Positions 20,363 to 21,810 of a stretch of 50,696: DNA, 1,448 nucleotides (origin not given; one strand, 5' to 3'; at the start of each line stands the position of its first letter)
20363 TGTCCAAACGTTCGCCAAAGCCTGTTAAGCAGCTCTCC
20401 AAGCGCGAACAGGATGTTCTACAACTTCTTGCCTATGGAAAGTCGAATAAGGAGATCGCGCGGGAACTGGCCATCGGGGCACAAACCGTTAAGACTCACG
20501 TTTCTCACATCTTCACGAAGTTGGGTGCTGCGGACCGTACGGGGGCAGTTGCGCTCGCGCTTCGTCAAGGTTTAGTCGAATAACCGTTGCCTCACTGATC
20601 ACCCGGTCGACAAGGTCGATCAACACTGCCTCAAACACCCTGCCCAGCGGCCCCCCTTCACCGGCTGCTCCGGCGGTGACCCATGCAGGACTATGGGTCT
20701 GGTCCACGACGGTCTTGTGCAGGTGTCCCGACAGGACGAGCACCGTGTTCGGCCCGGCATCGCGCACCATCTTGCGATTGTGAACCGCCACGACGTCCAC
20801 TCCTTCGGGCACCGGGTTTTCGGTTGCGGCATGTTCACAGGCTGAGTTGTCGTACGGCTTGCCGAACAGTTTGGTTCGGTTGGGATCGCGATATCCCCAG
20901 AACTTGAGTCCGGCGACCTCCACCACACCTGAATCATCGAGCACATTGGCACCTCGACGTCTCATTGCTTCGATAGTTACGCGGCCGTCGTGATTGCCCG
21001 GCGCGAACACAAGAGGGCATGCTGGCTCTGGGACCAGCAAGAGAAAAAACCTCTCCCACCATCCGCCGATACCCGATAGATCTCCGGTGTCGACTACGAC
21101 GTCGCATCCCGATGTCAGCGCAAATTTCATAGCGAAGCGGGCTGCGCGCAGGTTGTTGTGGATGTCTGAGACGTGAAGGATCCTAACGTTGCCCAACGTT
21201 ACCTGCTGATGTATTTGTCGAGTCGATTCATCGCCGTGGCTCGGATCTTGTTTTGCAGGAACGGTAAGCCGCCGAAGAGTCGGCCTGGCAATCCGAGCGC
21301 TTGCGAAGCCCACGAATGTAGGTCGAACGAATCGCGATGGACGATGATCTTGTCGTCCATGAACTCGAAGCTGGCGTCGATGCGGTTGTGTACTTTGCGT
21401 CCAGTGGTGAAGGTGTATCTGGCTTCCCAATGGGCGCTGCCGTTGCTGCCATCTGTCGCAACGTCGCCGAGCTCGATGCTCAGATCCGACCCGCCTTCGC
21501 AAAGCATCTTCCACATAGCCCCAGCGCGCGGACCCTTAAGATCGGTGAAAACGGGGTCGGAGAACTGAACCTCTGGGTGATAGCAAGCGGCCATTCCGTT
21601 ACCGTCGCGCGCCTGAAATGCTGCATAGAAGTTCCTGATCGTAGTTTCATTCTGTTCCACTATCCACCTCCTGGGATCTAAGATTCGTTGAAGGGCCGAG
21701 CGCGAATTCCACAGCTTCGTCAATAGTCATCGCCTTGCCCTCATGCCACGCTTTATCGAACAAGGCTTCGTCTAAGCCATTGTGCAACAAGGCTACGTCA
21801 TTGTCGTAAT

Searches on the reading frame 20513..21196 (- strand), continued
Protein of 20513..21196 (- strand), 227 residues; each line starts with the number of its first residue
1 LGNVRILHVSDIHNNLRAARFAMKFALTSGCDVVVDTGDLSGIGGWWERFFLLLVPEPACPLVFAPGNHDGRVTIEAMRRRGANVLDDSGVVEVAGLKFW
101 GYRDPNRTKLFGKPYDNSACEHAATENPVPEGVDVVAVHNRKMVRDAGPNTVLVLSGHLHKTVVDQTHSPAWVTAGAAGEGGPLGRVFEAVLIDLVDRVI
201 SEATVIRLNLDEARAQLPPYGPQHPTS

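Call 41: fold_search(model_id=the predicted structure, library=pdb)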
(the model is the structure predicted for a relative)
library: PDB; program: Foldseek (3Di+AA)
matches with E <= 10: 1122; with E <= 0.001: 87
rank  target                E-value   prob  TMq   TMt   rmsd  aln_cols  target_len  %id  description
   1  2hy1                  3.3e-08  1.00  0.59  0.59   6.0       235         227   21  Crystal structure of Rv0805 (released 2006-12-26)
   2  2dxl_A                3.7e-08  1.00  0.55  0.48   7.9       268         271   16  Glycerophosphodiesterase from Enterobacter aerogenes (released 2007-05-22)
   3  1s3l_A                3.9e-08  1.00  0.55  0.72   4.6       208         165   17  Structural and Functional Characterization of a Novel Archaeal Phosphodiesterase (released 2004-08-10)
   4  2hyp                  4.1e-08  1.00  0.55  0.55   6.2       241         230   22  Crystal structure of Rv0805 D66A mutant (released 2006-12-26)
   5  2hyo                  5.8e-08  1.00  0.58  0.58   5.7       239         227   22  Crystal structure of Rv0805 N97A mutant (released 2006-12-26)
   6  3ib7                  7.6e-08  1.00  0.57  0.46   5.7       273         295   19  Crystal structure of full length Rv0805 (released 2009-09-29)
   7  2zo9_B                1.6e-07  1.00  0.55  0.47   7.2       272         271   15  Malonate-bound structure of the glycerophosphodiesterase from Enterobacter aerogenes (GpdQ) and characterization of th (released 2008-10-07)
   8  8ttd_A                6.9e-07  1.00  0.45  0.52   6.7       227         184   14  Structure of VPS29 complexed with Fam21A repeat 21 (1328-1341) (released 2024-08-21)
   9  3d03_A                8.7e-07  1.00  0.57  0.48   7.2       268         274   16  1.9A structure of Glycerophoshphodiesterase (GpdQ) from Enterobacter aerogenes (released 2008-10-14)
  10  6ph9                  9.2e-07  1.00  0.49  0.46   8.2       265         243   15  Crystal Structure of the Klebsiella pneumoniae LpxH-lipid X complex (released 2020-02-12)
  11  1uf3_A                1.0e-06  1.00  0.59  0.59   6.2       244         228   16  Crystal structure of TT1561 of thermus thermophilus HB8 (released 2003-11-23)
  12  1uf3_C                1.1e-06  1.00  0.61  0.61   5.7       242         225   15  Crystal structure of TT1561 of thermus thermophilus HB8 (released 2003-11-23)
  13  1uf3_B                1.2e-06  1.00  0.62  0.63   5.5       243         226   15  Crystal structure of TT1561 of thermus thermophilus HB8 (released 2003-11-23)
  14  5k77_A                1.4e-06  1.00  0.51  0.35   8.1       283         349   13  Dbr1 in complex with 7-mer branched RNA (released 2016-12-07)
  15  4tug_B                1.7e-06  1.00  0.59  0.46   5.3       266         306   14  Crystal structure of MjMre11-DNA2 complex (released 2014-10-15)
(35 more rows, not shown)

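Call 58: search_protein_families(library=padloc, alignment_id=A1, max_evalue=0.001)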
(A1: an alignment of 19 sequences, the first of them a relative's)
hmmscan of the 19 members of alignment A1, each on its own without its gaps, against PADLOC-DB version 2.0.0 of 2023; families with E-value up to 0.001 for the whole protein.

A. member 1, P0121 (227 aa): 1 family
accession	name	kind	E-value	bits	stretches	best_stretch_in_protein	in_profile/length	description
PDLC04908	PDC-S10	-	3.6e-10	37.5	1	3-146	9-151/223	-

B. families by the number of members that match (of 19 scanned): 1 family
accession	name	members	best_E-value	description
PDLC04908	PDC-S10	10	3.1e-10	-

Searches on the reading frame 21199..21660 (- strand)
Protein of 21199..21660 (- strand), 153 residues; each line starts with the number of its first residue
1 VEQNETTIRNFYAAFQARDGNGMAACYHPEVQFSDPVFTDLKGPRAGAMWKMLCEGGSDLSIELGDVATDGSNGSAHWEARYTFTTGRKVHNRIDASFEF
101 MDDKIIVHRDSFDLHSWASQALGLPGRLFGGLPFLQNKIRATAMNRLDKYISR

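Call 7: search_protein_families(library=pfam, proteins=[window:21199-21660:-], max_evalue=0.01)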
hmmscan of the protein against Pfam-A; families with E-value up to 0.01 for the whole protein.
window:21199-21660:- (153 aa): 3 families
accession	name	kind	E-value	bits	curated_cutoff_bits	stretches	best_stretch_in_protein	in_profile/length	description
PF12680.13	SnoaL_2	-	6e-17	62.5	27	1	8-108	1-102/102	SnoaL-like domain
PF07366.18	SnoaL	-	1.7e-05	25.1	28.4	1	8-120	3-125/126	SnoaL-like polyketide cyclase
PF07858.18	LEH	-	0.0038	18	24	1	4-117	3-116/122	Limonene-1,2-epoxide hydrolase catalytic domain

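Call 8: find_homologous_proteins(query=window:21199-21660:-)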
Query window:21199-21660:- (153 aa): 2389 proteins with E <= 0.001 among 2415 candidates; the best 120 are listed.
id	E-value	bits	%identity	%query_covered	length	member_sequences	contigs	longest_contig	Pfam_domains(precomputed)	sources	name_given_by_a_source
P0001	1.2e-100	352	100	100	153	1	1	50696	PF07366.19,PF12680.14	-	-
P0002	1.7e-68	247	70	99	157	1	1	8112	PF07366.19,PF12680.14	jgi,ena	-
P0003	4.8e-66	240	69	100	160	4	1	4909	PF07366.19,PF12680.14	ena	-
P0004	7.8e-66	239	69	100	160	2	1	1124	PF07366.19,PF12680.14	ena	-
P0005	1.3e-65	238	69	100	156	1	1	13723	PF07366.19,PF12680.14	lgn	-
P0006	2.6e-65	237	68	98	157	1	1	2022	PF07366.19,PF12680.14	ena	-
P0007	7.5e-65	236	68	100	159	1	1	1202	PF07366.19,PF12680.14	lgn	-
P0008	7.6e-64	232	68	100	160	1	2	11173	PF07366.19,PF12680.14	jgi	jgi:ketosteroid isomerase-like protein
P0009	9.6e-64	232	68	100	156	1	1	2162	PF07366.19,PF12680.14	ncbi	-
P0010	3.1e-63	230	65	100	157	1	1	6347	PF12680.14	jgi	jgi:ketosteroid isomerase-like protein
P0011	3.2e-63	230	66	100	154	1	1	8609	PF07366.19,PF12680.14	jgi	jgi:ketosteroid isomerase-like protein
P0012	4.0e-63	230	66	100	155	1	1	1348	PF07366.19,PF12680.14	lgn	-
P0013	2.0e-62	228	68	100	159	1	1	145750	PF07366.19,PF12680.14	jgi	jgi:ketosteroid isomerase-like protein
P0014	3.4e-62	227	64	99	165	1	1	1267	PF07366.19,PF12680.14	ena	-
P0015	4.9e-62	226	68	100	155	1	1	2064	PF07366.19,PF12680.14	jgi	-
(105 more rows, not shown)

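Call 12: find_encoding_contigs(protein=P0002, flank=6000, max_places=4)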
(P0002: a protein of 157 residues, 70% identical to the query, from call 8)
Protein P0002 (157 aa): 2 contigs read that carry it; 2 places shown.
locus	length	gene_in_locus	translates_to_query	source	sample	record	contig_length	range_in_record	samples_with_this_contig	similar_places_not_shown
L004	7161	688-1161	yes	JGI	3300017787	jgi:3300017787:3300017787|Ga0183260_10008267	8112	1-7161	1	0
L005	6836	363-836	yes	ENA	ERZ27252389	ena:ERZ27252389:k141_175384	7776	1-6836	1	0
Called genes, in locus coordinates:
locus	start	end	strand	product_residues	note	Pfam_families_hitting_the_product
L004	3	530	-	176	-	?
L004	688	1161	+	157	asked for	PF07366:SnoaL (weak), PF12680:SnoaL_2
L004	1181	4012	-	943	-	PF00092:VWA (weak), PF05762:VWA_CoxE (faint), PF13519:VWA_2, PF00092:VWA, PF13519:VWA_2, PF13768:VWA_3, PF07090:GATase1_like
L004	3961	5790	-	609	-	PF07584:BatA, PF13519:VWA_2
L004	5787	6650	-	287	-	PF01882:DUF58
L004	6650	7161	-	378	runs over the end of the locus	PF20030:bpMoxR, PF00158:Sigma54_activat (faint), PF00004:AAA (weak), PF07726:AAA_3, PF07728:AAA_5, PF17863:AAA_lid_2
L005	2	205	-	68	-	?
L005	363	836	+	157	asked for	PF07366:SnoaL (weak), PF12680:SnoaL_2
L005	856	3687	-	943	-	PF00092:VWA (weak), PF05762:VWA_CoxE (faint), PF13519:VWA_2, PF00092:VWA, PF13519:VWA_2, PF13768:VWA_3, PF07090:GATase1_like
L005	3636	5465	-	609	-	PF07584:BatA, PF13519:VWA_2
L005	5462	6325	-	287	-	PF01882:DUF58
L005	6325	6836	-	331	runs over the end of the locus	PF20030:bpMoxR, PF00158:Sigma54_activat (faint), PF00004:AAA (weak), PF07726:AAA_3, PF07728:AAA_5, PF17863:AAA_lid_2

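Call 20: find_related_loci(query=A2, collection=genome_contigs, flank=8000)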
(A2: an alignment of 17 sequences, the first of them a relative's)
Query A2 (153 aa) in genome_contigs; peptide patterns used: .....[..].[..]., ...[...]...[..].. (x = any residue, [..] = any of these).
600 stretches matched a pattern (row limit reached: there are more); 547 encode a relative of the query (tblastn E <= 1e-3); the best 80 are kept; 80 distinct loci.
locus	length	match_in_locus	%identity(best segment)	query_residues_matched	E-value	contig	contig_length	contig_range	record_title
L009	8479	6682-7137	66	1-151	1e-65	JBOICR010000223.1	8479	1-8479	MAG: Nevskiaceae bacterium isolate H1-B1_metabat2.bin.91_sub k127_765544, whole genome shotgun sequence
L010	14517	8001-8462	64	1-153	8e-62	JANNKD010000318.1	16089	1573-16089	MAG: Gammaproteobacteria bacterium isolate SOY_4_C_metabat_241 SOY_4_C_k141_2695394, whole genome shotgun sequence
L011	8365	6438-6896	62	1-153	1e-61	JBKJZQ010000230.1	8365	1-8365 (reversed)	MAG: Actinomycetota bacterium isolate swi_bin.252 S1Ck127_16900384_flag_1_multi_8.0000_len_8365, whole genome shotgun se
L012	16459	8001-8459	61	1-153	8e-61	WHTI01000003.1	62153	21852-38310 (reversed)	MAG: Actinomycetota bacterium isolate Dino_bin32 k141_604194_length_62153_cov_83.6362, whole genome shotgun sequence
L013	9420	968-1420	62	1-150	5e-60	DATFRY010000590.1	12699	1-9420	MAG TPA_asm: Kofleriaceae bacterium isolate SMAG_U9370 k141_3321614, whole genome shotgun sequence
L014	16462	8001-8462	59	1-153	2e-58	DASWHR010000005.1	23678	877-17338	MAG TPA_asm: Actinomycetota bacterium isolate SMAG_U2847 k141_1486906, whole genome shotgun sequence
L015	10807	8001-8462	60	1-153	3e-58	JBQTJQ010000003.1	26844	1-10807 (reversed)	MAG: Gammaproteobacteria bacterium isolate SAW2 c_000000032346, whole genome shotgun sequence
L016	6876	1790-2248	60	1-152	5e-58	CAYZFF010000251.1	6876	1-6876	MAG TPA_asm: uncultured Cytophagia bacterium isolate SRP173033_co1_156 genome assembly, contig: NODE_28940_length_6876_c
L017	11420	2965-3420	59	1-151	1e-57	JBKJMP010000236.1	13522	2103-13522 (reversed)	MAG: Gemmatimonadaceae bacterium isolate ant_bin.332 k117_6243645, whole genome shotgun sequence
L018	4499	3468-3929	56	1-153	3e-57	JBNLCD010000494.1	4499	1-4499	MAG: Anaerolineae bacterium isolate C2.bin.11.strict NODE_494_length_4499_cov_2.618272, whole genome shotgun sequence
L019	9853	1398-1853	60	1-151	2e-57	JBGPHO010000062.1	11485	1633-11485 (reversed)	MAG: Gemmatimonadaceae bacterium isolate OBJ_0618_7090110_356 k141_5994350_length_11485_cov_84.0314, whole genome shotgu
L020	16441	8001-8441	58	7-153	2e-57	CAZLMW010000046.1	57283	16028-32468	MAG TPA_asm: uncultured Enterobacteriaceae bacterium isolate binchicken_co46_896 genome assembly, contig: NODE_900_lengt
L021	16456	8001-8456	60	1-151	2e-56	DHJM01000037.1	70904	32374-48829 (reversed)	MAG TPA_asm: Gemmatimonadales bacterium UBA4720 UBA4720_contig_597, whole genome shotgun sequence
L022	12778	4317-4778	60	1-153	5e-56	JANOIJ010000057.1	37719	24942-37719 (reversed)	MAG: Gemmatimonadaceae bacterium isolate SOY_63_metabat_25 SOY_63_k141_1443245, whole genome shotgun sequence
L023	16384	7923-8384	58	1-153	3e-56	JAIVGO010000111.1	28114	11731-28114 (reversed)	MAG: Actinomycetota bacterium isolate MAG113 MTG113_232, whole genome shotgun sequence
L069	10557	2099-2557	54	1-152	2e-51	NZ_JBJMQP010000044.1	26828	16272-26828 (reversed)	MAG: Hyalangium sp. isolate H3_16_all_fractions_metab_25_68_0 k255_1567977, whole genome shotgun sequence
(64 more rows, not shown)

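Call 23: search_protein_families(library=ncbifam, proteins=[window:21199-21660:-], max_evalue=0.01)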
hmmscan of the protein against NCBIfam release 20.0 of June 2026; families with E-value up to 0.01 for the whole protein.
window:21199-21660:- (153 aa): 0 families

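Call 24: search_protein_families(library=padloc, proteins=[window:21199-21660:-], max_evalue=0.01)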
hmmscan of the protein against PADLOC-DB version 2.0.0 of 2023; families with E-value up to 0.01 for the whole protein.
window:21199-21660:- (153 aa): 0 families

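Call 29: search_solved_structures(query=A2, max_evalue=1, show_alignments=0)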
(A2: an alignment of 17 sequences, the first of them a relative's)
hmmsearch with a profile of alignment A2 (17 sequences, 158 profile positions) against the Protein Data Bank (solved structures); distinct sequences matched with E-value up to 1: 36.
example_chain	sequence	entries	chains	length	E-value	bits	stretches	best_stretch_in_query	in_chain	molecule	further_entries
3ebt_A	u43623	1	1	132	0.00048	23.4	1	1-36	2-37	uncharacterized NTF2-like protein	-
3i0y_A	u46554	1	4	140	0.0053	20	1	6-121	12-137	Putative polyketide cyclase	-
3f8h_A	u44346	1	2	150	0.0082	19.4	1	5-34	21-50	putative polyketide cyclase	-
3f7s_A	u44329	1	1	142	0.011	19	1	5-79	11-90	uncharacterized NTF2-like protein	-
1tuh_A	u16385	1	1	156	0.013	18.7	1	2-119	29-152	hypothetical protein EGC068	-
5aih_A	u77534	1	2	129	0.014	18.6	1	7-121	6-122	LIMONENE-1,2-EPOXIDE HYDROLASE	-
5aii_A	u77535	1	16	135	0.015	18.5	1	7-122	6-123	LIMONENE-1,2-EPOXIDE HYDROLASE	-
5x7l_A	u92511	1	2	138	0.016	18.4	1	4-117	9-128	TsrD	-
4r9k_A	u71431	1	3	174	0.017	18.3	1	4-134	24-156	Limonene-1,2-epoxide hydrolase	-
2gex_A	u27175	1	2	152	0.024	17.9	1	3-115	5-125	SnoL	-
8r2b_A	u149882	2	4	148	0.024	17.8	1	3-115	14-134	SnoL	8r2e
4r9l_A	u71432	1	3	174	0.042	17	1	5-134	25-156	Limonene-1,2-epoxide hydrolase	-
4wpe_A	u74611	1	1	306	0.087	16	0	109-156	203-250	Cytokinesis protein 2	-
3g16_A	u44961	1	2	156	0.092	15.9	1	3-78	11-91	uncharacterized protein with cystatin-like fold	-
2bng_A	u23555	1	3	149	0.13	15.4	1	7-117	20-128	MB2760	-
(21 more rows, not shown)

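Call 34: search_protein_families(library=pfam, proteins=[L069:2637-3116:+], max_evalue=0.001)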
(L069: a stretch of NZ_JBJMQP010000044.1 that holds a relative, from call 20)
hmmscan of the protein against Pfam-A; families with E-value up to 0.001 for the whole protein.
L069:2637-3116:+ (159 aa): 0 families

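Call 40: find_encoding_contigs(protein=P0001, flank=10000, max_places=3)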
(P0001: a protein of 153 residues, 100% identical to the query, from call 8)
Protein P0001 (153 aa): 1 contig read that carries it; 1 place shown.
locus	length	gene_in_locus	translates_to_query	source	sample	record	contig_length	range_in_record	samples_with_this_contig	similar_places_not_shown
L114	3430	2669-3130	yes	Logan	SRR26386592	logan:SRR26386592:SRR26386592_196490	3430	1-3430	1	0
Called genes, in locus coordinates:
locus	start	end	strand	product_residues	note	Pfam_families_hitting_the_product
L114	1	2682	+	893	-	?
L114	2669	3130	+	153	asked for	PF07366:SnoaL (weak), PF12680:SnoaL_2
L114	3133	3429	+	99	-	?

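Call 45: predict_structure(alignment_id=A2)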
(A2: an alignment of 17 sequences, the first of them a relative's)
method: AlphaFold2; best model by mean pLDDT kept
length: 153 residues; sequences in the alignment: 17
mean_pLDDT: 94.1   pTM: 0.88
mean pLDDT of the five models: 94.1, 92.0, 88.9, 84.0, 83.6
residues with pLDDT >= 90: 133; 70-90: 19; 50-70: 1; < 50: 0
segments of 3 or more residues with pLDDT < 50: none
pLDDT, mean of each block of 10 residues (from residue 1): 90 96 97 97 97 88 93 94 89 97 97 95 91 94 97 94
secondary structure, 60 per line:
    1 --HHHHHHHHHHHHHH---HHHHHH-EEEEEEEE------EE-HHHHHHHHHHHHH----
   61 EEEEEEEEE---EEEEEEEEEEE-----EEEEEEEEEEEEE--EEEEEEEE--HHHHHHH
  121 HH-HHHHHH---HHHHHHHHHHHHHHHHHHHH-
elements in order: H3-16 H20-25 E27-34 H44-56 E61-69 E73-83 E89-101 E104-111 H114-122 H124-129 H133-152

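Call 51: fold_search(model_id=the predicted structure, library=pdb)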
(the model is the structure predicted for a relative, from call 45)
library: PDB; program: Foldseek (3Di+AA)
matches with E <= 10: 1377; with E <= 0.001: 602
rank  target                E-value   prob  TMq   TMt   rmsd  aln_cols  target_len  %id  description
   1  2bng_A                3.1e-09  1.00  0.65  0.74   5.6       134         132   16  Structure of an M.tuberculosis LEH-like epoxide hydrolase (released 2005-08-03)
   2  2bng_B                3.1e-09  1.00  0.65  0.74   5.5       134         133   16  Structure of an M.tuberculosis LEH-like epoxide hydrolase (released 2005-08-03)
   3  2gex_A                4.0e-09  1.00  0.66  0.69   3.8       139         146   21  Crystal structure of SnoaL2 a putative hydroxylase from Streptomyces nogalater (released 2006-07-18)
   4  3ebt                  1.3e-08  1.00  0.65  0.75   2.5       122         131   20  Crystal structure of a ntf2-like protein of unknown function (bpss0132) from burkholderia pseudomallei k96243 at 1.30 A  (released 2008-09-30)
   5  2bng_C                1.6e-08  1.00  0.65  0.70   6.3       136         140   17  Structure of an M.tuberculosis LEH-like epoxide hydrolase (released 2005-08-03)
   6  8r2e_A                1.7e-08  1.00  0.65  0.75   2.9       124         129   20  X-ray crystallographic structure of SnoaL2 in complex with the polyketide reaction product (released 2024-08-07)
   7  6wf4                  3.0e-08  1.00  0.67  0.78   2.8       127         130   19  Crystal Structure of TerC Co-crystallized with Polyporic Acid (released 2021-04-07)
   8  4xdv_F                3.0e-08  1.00  0.63  0.68   2.5       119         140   15  Crystal Structure of the L74F/M78V/I80V/L114F mutant of LEH complexed with cyclohexanediol (released 2015-07-15)
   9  6d34_A                3.4e-08  1.00  0.68  0.77   2.8       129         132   19  Apo Crystal Structure of TerC, a Terfestatin Biosynthesis Enzyme (released 2018-06-13)
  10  4r9l_C                3.4e-08  1.00  0.68  0.65   4.4       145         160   18  Structure of a thermostable elevenfold mutant of limonene epoxide hydrolase from Rhodococcus erythropolis, containing  (released 2014-09-24)
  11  4xby_G                3.8e-08  1.00  0.63  0.69   2.5       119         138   16  Crystal Structure of the L74F/M78V/I80V/L114F mutant of LEH complexed with cyclopentene oxide (released 2015-07-15)
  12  4r9k_B                4.0e-08  1.00  0.66  0.65   4.3       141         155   19  Structure of thermostable eightfold mutant of limonene epoxide hydrolase from Rhodococcus erythropolis (released 2014-09-24)
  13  6d34_B                4.3e-08  1.00  0.68  0.78   2.8       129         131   19  Apo Crystal Structure of TerC, a Terfestatin Biosynthesis Enzyme (released 2018-06-13)
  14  5yqt_E                4.3e-08  1.00  0.65  0.71   2.7       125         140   14  Crystal Structure of the L74F/M78V/I80V/L114F mutant of LEH complexed with cyclopentene oxide (released 2018-06-27)
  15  8r2b_A                4.5e-08  1.00  0.64  0.74   2.9       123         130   20  X-ray crystallographic structure of SnoaL2 in complex with the polyketide substrate (released 2024-08-07)
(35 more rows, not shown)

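Call 57: search_protein_families(library=pfam, proteins=[L014:10354-14643:+], max_evalue=0.0001)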
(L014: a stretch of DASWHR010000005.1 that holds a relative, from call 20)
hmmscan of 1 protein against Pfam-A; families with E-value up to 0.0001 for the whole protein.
L014:10354-14643:+ (1429 aa): 8 families
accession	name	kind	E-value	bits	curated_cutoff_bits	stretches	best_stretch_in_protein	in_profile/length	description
PF00069.31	Pkinase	-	2.7e-46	158.5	31.7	1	43-293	1-253/263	Protein kinase domain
PF13191.12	AAA_16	-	3e-28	99.9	32.6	1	329-498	2-160/167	AAA ATPase domain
PF07714.23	PK_Tyr_Ser-Thr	-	1.5e-27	96.9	23.1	1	49-293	7-250/258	Protein tyrosine and serine/threonine kinase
PF00211.25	Guanylate_cyc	-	5.8e-14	52.5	21.9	1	1260-1410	6-172/183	Adenylate and Guanylate cyclase catalytic domain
PF13424.12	TPR_12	-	2.1e-08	34.7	30.1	1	758-821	14-77/77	Tetratricopeptide repeat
PF07719.23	TPR_2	-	3.2e-07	30.4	27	0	1139-1169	3-33/34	Tetratricopeptide repeat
PF14938.12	SNAP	-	1.4e-05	25.2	25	0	746-868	34-151/282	Soluble NSF attachment protein, SNAP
PF13401.12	AAA_22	-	1.9e-05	25.5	27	1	351-508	5-124/130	AAA domain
